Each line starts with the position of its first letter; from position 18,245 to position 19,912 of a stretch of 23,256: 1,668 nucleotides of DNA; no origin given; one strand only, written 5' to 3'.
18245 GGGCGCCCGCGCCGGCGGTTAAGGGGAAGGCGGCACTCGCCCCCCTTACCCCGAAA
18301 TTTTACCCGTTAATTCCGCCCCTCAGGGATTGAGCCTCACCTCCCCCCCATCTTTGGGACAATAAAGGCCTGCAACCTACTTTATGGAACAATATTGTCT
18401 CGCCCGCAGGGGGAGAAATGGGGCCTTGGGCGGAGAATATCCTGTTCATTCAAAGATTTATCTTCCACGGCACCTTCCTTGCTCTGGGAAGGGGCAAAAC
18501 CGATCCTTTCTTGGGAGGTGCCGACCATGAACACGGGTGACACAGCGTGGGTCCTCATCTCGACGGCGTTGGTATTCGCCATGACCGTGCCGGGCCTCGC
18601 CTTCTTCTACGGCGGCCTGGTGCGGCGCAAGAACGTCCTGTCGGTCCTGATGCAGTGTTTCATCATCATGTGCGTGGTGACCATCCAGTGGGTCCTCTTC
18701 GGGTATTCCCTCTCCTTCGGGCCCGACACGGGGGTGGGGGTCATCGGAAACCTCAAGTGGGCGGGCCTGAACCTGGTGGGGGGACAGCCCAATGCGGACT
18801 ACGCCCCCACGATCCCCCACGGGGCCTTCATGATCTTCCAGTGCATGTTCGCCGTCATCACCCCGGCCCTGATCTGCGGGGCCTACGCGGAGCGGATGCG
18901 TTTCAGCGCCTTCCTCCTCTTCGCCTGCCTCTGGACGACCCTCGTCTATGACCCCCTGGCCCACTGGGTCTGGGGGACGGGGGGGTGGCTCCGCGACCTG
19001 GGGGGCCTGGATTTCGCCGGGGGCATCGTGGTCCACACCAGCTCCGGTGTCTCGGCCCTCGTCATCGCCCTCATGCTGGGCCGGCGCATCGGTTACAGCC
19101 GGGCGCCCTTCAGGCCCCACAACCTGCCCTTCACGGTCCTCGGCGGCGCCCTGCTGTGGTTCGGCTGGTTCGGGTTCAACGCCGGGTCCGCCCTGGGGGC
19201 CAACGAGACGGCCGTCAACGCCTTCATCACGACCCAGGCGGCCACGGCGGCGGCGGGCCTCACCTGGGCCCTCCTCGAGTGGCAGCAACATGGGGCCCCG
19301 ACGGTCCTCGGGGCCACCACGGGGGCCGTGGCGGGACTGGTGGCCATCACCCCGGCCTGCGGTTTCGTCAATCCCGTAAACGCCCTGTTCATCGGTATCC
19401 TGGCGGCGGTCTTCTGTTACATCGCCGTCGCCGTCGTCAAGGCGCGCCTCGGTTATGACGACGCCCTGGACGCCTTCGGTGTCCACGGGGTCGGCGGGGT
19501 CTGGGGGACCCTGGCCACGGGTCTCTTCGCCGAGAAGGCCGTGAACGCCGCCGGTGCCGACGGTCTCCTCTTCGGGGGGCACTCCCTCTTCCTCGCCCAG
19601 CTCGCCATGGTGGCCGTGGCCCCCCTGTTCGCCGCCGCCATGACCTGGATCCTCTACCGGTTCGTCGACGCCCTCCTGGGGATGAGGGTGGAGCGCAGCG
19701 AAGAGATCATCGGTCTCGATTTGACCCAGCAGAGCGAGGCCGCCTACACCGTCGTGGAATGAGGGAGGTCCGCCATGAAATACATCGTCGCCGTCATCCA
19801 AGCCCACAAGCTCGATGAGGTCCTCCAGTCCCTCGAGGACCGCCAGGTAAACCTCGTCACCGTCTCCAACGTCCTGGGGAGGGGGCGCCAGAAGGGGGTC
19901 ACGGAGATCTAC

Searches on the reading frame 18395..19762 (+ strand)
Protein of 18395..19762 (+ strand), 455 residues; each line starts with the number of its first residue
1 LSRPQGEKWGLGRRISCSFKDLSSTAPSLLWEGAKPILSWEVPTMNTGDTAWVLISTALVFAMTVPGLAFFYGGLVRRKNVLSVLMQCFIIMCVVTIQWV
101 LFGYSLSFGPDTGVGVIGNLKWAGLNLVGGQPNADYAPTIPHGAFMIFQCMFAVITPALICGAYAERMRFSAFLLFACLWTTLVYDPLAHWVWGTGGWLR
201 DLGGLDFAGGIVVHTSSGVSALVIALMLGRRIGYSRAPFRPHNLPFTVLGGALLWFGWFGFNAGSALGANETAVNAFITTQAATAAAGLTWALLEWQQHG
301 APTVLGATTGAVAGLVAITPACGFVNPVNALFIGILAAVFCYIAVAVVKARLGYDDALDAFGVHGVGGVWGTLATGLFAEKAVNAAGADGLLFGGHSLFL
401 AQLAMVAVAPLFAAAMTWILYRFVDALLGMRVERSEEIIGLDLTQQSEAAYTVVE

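Call 12: search_protein_families(library=pfam, proteins=[window:18395-19762:+], max_evalue=0.01)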
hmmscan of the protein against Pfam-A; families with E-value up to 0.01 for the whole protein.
window:18395-19762:+ (455 aa): 1 family
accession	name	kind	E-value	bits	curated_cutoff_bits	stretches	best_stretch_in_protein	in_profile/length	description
PF00909.26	Ammonium_transp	-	2.2e-130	435.4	23.2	1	51-451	1-399/399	Ammonium Transporter Family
